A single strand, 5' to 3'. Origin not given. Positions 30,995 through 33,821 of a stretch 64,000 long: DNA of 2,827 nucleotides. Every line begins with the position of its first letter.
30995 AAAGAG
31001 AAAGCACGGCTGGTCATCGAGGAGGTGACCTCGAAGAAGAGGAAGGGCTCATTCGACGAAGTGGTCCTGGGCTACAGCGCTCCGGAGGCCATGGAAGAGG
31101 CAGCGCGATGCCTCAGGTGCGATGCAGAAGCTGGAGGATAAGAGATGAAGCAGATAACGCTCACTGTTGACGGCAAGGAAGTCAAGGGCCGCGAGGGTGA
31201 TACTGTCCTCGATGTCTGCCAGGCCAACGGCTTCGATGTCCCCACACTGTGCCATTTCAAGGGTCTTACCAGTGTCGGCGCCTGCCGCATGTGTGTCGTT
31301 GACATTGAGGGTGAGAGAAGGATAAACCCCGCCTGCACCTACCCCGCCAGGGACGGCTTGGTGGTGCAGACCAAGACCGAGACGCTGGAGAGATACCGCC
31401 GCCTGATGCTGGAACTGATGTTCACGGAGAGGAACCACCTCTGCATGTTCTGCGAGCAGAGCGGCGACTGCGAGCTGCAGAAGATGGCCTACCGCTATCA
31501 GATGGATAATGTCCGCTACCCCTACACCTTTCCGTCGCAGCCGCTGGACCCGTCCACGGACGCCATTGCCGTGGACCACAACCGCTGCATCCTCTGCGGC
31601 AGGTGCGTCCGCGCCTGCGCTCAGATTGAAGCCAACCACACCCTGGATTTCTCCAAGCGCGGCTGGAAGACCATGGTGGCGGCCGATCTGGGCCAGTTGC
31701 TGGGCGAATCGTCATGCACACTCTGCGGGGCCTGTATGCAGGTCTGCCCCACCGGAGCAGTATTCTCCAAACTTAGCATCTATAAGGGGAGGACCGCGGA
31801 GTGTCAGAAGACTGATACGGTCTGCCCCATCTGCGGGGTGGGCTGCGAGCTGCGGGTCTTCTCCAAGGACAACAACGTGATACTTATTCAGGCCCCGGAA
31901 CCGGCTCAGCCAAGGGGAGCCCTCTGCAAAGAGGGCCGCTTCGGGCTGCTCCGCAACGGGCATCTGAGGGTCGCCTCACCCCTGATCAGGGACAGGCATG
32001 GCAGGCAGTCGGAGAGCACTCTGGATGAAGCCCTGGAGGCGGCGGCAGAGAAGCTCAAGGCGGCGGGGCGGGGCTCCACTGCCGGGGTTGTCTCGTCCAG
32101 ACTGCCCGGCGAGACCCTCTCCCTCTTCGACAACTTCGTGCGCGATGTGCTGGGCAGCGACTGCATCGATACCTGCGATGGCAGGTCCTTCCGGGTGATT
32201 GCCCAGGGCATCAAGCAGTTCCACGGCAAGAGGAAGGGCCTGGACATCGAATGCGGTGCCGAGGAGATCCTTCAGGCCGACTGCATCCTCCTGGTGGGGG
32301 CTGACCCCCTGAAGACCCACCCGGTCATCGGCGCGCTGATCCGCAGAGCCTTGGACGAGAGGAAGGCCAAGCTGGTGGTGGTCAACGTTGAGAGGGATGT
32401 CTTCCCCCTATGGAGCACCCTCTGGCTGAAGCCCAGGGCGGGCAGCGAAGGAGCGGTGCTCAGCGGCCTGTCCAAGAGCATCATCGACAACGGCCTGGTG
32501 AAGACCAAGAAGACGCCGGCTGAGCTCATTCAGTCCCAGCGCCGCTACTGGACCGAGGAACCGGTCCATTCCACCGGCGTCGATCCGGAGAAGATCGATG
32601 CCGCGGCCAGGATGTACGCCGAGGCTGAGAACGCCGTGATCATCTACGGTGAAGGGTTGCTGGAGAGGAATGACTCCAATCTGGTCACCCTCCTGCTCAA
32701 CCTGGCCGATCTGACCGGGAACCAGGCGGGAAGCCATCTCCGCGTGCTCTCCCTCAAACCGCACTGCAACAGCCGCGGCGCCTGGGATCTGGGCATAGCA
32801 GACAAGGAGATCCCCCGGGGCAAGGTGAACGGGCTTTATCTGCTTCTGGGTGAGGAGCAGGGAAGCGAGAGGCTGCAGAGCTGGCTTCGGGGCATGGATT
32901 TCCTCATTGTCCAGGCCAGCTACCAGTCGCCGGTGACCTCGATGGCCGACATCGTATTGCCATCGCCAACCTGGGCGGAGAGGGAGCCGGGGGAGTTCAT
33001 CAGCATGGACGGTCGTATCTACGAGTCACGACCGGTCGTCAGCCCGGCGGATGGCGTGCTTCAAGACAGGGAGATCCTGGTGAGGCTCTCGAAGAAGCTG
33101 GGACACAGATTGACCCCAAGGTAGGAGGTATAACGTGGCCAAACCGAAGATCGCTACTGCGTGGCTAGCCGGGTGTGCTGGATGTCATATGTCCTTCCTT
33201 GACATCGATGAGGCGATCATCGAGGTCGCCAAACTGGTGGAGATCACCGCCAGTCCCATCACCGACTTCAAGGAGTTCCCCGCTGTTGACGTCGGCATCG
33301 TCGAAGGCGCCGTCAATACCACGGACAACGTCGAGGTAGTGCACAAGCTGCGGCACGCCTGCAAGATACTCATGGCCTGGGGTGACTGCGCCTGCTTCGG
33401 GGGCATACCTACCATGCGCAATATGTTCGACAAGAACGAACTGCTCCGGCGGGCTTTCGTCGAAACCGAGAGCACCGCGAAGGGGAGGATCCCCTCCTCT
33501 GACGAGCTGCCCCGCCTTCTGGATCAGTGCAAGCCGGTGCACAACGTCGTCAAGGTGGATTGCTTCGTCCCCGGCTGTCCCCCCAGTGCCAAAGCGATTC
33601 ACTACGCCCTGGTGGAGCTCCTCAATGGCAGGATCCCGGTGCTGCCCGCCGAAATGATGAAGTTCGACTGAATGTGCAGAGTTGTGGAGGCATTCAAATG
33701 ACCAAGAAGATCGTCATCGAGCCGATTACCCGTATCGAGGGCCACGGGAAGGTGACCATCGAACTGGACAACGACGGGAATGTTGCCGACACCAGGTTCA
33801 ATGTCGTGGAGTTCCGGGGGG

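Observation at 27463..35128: Group-3d Hox hydrogenase whose diaphorase subunit HoxF is fused to a GltD-like NADPH-type domain; no maturation endopeptidase adjacent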

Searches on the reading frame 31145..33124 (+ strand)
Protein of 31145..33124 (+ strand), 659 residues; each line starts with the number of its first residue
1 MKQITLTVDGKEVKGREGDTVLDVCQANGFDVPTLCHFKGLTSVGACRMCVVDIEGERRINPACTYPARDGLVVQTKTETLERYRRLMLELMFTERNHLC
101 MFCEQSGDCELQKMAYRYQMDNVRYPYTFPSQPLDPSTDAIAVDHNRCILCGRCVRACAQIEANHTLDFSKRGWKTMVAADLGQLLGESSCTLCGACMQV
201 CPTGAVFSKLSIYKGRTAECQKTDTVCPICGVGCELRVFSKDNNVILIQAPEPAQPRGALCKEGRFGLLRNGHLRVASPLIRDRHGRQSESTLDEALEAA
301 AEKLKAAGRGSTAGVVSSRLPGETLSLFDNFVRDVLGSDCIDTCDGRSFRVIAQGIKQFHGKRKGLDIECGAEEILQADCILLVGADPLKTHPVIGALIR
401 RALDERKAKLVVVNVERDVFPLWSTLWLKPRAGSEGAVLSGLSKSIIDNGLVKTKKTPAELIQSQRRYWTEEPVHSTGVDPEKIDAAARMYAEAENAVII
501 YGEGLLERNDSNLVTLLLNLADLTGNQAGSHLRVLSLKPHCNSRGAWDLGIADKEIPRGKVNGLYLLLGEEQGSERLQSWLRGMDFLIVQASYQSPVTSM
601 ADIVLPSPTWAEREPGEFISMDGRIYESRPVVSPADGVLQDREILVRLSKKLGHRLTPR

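Call 8: search_protein_families(library=pfam, proteins=[window:31145-33124:+], max_evalue=0.01)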
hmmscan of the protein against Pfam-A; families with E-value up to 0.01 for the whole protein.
window:31145-33124:+ (659 aa): 17 families
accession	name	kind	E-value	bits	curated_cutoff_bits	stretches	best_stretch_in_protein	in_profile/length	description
PF00384.28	Molybdopterin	-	8.8e-31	107.6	24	1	275-651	1-353/353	Molybdopterin oxidoreductase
PF13510.11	Fer2_4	-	1.5e-22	79.9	22.8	1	2-78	2-81/82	2Fe-2S iron-sulfur cluster binding domain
PF10588.14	NADH-G_4Fe-4S_3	-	2.7e-13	49.6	27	1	85-124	1-40/40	NADH-ubiquinone oxidoreductase-G iron-sulfur binding region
PF12838.12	Fer4_7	-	7.7e-10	39.5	27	1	147-205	1-52/52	4Fe-4S dicluster domain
PF22117.2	Fer4_Nqo3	-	2.2e-09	37.8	27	1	140-206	3-66/67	NADH-quinone oxidoreductase subunit 3, ferredoxin-like domain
PF04879.21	Molybdop_Fe4S4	-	2.2e-08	34.4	22.7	1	221-268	2-50/55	Molybdopterin oxidoreductase Fe4S4 domain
PF13183.11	Fer4_8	-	1.1e-07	32.7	27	1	146-204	3-67/68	4Fe-4S dicluster domain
PF00037.32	Fer4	-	1.2e-07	31.6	21.1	2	188-206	5-23/24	4Fe-4S binding domain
PF12797.12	Fer4_2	-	1e-06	28.7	24.5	2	140-158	2-20/22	4Fe-4S binding domain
PF12837.12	Fer4_6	-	4.3e-06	26.9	25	2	141-159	2-20/24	4Fe-4S binding domain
PF13187.11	Fer4_9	-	5.9e-06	26.7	27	1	147-205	1-51/52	4Fe-4S dicluster domain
PF13459.11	Fer4_15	-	9e-06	26.7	22.4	1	141-168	1-28/66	4Fe-4S single cluster domain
PF14697.11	Fer4_21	-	1.2e-05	25.7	35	1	143-204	3-55/59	4Fe-4S dicluster domain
PF13237.11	Fer4_10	-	0.00018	21.8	25.5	1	142-202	3-53/53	4Fe-4S dicluster domain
PF13534.11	Fer4_17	-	0.0028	18.6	22.2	1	147-204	1-59/61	4Fe-4S dicluster domain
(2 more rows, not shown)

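Call 14: search_solved_structures(query=window:31145-33124:+, max_evalue=1e-10)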
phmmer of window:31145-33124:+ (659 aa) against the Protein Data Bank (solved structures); distinct sequences matched with E-value up to 1e-10: 77 (the best 60 are shown).
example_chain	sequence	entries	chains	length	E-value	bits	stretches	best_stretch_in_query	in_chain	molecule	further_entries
7t2r_A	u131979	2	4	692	1.1e-127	430.4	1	1-656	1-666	NiFe hydrogenase subunit A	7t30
9wxb_B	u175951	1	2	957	3.7e-74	253.5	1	4-557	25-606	Formate dehydrogenase alpha subunit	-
6tg9_A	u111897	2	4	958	9.1e-73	249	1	4-557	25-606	Formate dehydrogenase subunit alpha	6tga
8rqz_C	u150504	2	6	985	1.5e-68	235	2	217-557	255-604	Probable oxidoreductase YjgC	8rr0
9gzq_A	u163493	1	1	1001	1.6e-68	234.9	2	217-557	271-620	Probable oxidoreductase YjgC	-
7vw6_A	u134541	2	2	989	7.3e-65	222.9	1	5-553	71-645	Formate dehydrogenase | Tungsten-containing formate dehydrogenase alpha subunit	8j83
7e5z_A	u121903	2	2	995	7.4e-65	222.8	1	5-553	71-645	Formate dehydrogenase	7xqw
9bov_A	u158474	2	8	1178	1.5e-63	218.6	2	102-653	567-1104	Molybdopterin oxidoreductase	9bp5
6gcs_A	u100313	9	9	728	6.9e-51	176.7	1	3-412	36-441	75-KDA PROTEIN (NUAM) | Subunit NUAM of NADH:Ubiquinone Oxidoreductase (Complex I) | NADH-ubiquinone oxidoreductase 78 kDa subunit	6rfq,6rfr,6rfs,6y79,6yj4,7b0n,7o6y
8oh5_C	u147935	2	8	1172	7.6e-49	169.9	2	104-351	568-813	Formate dehydrogenase-O, major subunit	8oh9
9f5x_C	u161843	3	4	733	1.1e-44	156.2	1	7-411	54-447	NADH:ubiquinone oxidoreductase 78 kDa subunit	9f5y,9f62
7zd6_3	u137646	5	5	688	2.5e-44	155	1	4-416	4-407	NADH-ubiquinone oxidoreductase 75 kDa subunit, mitochondrial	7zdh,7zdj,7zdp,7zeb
9w2u_G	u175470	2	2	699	2.7e-44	154.9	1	4-416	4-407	NADH-ubiquinone oxidoreductase 75 kDa subunit, mitochondrial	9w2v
5lnk_3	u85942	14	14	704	2.7e-44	154.9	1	4-415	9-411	Mitochondrial complex I, 75 kDa subunit | NADH:ubiquinone oxidoreductase core subunit S1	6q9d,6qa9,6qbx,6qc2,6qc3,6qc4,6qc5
5o31_G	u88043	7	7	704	2.8e-44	154.8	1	4-416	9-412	NADH-ubiquinone oxidoreductase 75 kDa subunit, mitochondrial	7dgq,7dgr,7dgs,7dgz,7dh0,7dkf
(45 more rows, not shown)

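Call 70: search_protein_families(library=ncbifam, proteins=[window:31145-33124:+], max_evalue=0.001)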
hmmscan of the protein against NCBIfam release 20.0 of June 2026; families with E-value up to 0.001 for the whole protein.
window:31145-33124:+ (659 aa): 30 families (the best 25 are shown)
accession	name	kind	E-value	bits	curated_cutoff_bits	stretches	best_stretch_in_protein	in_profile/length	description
TIGR01973.1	NuoG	equivalog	4.3e-86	290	470.05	1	6-646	1-604/606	NADH-quinone oxidoreductase subunit NuoG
NF005745.0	PRK07569.1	equivalog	1.2e-78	263.8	333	1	1-211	1-212/238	bidirectional hydrogenase complex protein HoxU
NF005895.0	PRK07860.1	equivalog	2.2e-60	204.6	802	1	3-526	17-498/811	NADH-quinone oxidoreductase subunit G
TIGR01591.1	Fdh-alpha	equivalog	1.1e-58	198.9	666.25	2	225-557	1-341/672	formate dehydrogenase subunit alpha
NF040763.1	FeFe_hydrog_A6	exception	3.1e-58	197.6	765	1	4-212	1-211/571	NADH-dependent [FeFe] hydrogenase, group A6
NF006305.0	PRK08493.1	equivalog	4.9e-42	144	591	1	4-241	2-256/819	NADH-quinone oxidoreductase subunit G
NF040762.1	Hydr_FeFe_Clost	exception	3.4e-40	138.2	900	1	5-216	2-214/572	ferredoxin hydrogenase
NF009454.0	PRK12814.1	equivalog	2.2e-27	95.7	916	2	1-100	1-100/657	putative NADPH-dependent glutamate synthase small subunit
NF047855.1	AssmNtatRedNasC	equivalog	4.1e-24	84.9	1100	2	219-529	17-338/708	assimilatory nitrate reductase catalytic subunit NasC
NF041323.1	Nitr_red_NasA_Halo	equivalog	2.4e-17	62.7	1000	2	585-656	404-474/673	assimilatory nitrate reductase NasA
TIGR01701.1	Fdhalpha-like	subfamily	7.9e-15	54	582.15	2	445-570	295-405/744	FdhF/YdeP family oxidoreductase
NF041783.2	mnquin_red_QrcB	equivalog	5.9e-14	51.2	440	1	219-529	49-363/695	menaquinone reductase molybdopterin-binding-like subunit QrcB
TIGR02512.1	FeFe_hydrog_A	subfamily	1.4e-13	50.4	405.95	1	140-223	1-84/375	[FeFe] hydrogenase, group A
NF010055.0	PRK13532.1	equivalog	9.4e-11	40.7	904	1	216-414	36-244/830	nitrate reductase catalytic subunit NapA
NF012032.0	PRK15488.1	equivalog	2.5e-10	39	694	1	197-486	19-312/759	thiosulfate reductase PhsA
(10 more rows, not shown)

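Call 81: search_solved_structures(query=window:31145-33124:+, max_evalue=1e-100, show_alignments=1)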
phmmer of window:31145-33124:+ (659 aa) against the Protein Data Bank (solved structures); distinct sequences matched with E-value up to 1e-100: 1.
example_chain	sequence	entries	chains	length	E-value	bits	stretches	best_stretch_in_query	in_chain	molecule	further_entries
7t2r_A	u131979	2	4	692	1.1e-127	430.4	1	1-656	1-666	NiFe hydrogenase subunit A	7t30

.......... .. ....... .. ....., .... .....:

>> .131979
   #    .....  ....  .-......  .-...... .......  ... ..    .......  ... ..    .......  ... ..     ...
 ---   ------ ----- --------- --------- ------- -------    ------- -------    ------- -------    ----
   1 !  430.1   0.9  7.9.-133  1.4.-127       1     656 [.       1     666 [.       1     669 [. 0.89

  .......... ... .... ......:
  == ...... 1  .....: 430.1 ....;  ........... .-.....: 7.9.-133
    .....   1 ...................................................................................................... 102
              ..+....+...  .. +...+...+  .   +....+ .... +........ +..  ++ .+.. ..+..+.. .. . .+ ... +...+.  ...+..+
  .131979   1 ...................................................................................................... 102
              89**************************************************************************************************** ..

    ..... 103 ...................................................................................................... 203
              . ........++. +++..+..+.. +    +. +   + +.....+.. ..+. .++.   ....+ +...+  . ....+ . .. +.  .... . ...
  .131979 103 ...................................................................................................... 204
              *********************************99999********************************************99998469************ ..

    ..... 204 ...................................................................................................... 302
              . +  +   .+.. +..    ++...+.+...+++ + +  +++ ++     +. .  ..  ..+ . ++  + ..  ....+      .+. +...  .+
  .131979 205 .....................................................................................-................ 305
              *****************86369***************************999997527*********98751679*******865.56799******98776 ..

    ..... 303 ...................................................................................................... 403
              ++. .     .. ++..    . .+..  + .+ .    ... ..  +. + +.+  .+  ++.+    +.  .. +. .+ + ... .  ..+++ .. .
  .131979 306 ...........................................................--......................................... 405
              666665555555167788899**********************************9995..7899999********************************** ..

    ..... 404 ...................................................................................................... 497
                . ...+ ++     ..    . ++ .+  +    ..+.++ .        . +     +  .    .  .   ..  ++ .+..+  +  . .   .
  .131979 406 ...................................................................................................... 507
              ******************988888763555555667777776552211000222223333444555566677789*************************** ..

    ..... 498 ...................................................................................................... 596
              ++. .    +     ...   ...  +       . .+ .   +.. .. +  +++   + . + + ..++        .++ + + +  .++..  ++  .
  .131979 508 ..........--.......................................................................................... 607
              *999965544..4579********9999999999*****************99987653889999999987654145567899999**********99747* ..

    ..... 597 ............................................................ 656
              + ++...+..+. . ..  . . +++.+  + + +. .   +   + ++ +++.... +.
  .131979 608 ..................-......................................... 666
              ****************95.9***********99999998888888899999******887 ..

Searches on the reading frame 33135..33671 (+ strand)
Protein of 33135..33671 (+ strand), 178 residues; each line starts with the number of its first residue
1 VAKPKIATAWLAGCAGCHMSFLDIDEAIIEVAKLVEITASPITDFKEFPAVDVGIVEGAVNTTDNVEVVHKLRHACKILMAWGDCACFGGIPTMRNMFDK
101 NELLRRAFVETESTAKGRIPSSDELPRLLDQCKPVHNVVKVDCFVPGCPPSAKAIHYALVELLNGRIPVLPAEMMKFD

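Call 8: search_protein_families(library=pfam, proteins=[window:33135-33671:+], max_evalue=0.01)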
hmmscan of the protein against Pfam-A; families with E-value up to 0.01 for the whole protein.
window:33135-33671:+ (178 aa): 1 family
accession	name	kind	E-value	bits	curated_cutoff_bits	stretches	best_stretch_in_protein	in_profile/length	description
PF01058.29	Oxidored_q6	-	1.1e-29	103.2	27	1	14-162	1-128/128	NADH ubiquinone oxidoreductase, 20 Kd subunit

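Call 42: search_solved_structures(query=window:33135-33671:+, max_evalue=0.00001, show_alignments=1)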
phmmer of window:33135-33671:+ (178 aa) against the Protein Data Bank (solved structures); distinct sequences matched with E-value up to 0.00001: 12.
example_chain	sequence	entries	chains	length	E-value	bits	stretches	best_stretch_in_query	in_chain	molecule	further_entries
7t2r_E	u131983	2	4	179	6.1e-60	205.4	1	1-178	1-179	NiFe hydrogenase small subunit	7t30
5xf9_C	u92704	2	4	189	2.3e-44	154.6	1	3-178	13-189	NAD-reducing hydrogenase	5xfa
5odc_E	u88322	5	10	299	1.4e-41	145.5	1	5-173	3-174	Methyl-viologen reducing hydrogenase subunit G | Methyl-viologen reducing hydrogenase, subunit G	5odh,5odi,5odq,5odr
9sfi_I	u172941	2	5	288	3.8e-39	137.6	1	3-174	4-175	F420-non-reducing hydrogenase small subunit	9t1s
9sw2_E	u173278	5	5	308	2.7e-36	128.3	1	3-172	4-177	F420-non-reducing hydrogenase subunit G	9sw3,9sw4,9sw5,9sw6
9nez_A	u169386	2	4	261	3.3e-14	56.3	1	2-168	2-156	Sulfhydrogenase 1 subunit delta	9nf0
9e1j_A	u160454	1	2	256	6.1e-14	55.5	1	5-168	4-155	Sulfhydrogenase 1 subunit delta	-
9e15_A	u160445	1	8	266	6.3e-14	55.5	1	5-168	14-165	Sulfhydrogenase 1 subunit delta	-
6qgr_G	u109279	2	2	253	6.7e-14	55.4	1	3-93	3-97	Coenzyme F420 hydrogenase subunit gamma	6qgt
6qii_G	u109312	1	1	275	9.7e-14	54.8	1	3-94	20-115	Coenzyme F420 hydrogenase subunit gamma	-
3zfs_B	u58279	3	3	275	1.7e-12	50.8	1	2-90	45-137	F420-REDUCING HYDROGENASE, SUBUNIT GAMMA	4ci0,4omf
9r51_C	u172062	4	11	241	1.8e-09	40.9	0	5-93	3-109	F420-reducing [NiFe]-hydrogenase from Methanothermococcus thermolithotrophicus subunit gam | F420-reducing [NiFe]-hydrogenase from Methanothermococcus thermolit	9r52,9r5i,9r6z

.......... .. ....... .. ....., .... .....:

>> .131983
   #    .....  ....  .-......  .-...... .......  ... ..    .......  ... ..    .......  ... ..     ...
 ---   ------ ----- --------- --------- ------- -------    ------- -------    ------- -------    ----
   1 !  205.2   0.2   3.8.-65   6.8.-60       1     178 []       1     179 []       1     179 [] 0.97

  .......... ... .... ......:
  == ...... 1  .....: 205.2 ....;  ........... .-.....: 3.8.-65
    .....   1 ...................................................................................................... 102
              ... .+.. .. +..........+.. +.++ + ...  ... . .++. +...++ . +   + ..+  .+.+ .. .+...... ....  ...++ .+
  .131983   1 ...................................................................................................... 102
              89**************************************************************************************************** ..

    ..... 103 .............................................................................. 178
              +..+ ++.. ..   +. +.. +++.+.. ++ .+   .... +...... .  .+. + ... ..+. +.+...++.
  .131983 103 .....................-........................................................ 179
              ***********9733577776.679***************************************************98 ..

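Call 70: search_protein_families(library=ncbifam, proteins=[window:33135-33671:+], max_evalue=0.001)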
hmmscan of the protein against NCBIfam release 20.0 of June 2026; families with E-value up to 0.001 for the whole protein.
window:33135-33671:+ (178 aa): 12 families
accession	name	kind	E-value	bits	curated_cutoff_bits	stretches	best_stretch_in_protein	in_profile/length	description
NF045875.1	F420_non_VhuG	exception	3.7e-46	157.6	450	1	3-174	4-175/286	F420-non-reducing hydrogenase subunit VhuG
TIGR03294.1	FrhG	equivalog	4.7e-21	75.6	245.5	2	4-96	2-98/228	coenzyme F420 hydrogenase subunit gamma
NF040836.1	sulfhyd_HydD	equivalog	1.6e-19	70.1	500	1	4-168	6-159/261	NADPH-dependent hydrogenase/sulfhydrogenase 1 subunit delta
NF040831.1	sulfhyd_ShyD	equivalog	3.6e-16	59.5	460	1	9-169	6-154/240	NAD(P)-dependent hydrogenase/sulfhydrogenase 2 subunit delta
TIGR01957.1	nuoB_fam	subfamily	7.7e-08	32.4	142.7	1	133-162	109-138/145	NADH-quinone oxidoreductase subunit B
NF005012.1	PRK06411.1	subfamily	7.5e-07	28.8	116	1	134-162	126-154/166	NADH-quinone oxidoreductase subunit NuoB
NF011390.0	PRK14815.1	equivalog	2.4e-05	23.7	281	0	117-162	108-153/183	NADH dehydrogenase subunit B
NF011393.0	PRK14818.1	equivalog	5e-05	22.9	255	1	131-162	120-151/173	NADH dehydrogenase subunit B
NF011389.0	PRK14814.1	equivalog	0.00023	21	285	1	119-162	110-153/186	NADH dehydrogenase subunit B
NF045520.1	H2_NiFeSe_small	exception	0.00048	19.6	470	0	64-103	132-171/314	NiFeSe hydrogenase small subunit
NF011391.0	PRK14816.1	equivalog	0.00064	19.3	283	0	134-162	145-173/196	NADH-quinone oxidoreductase subunit B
NF011392.0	PRK14817.1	equivalog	0.00088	19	271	0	134-159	128-153/182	NADH-quinone oxidoreductase subunit B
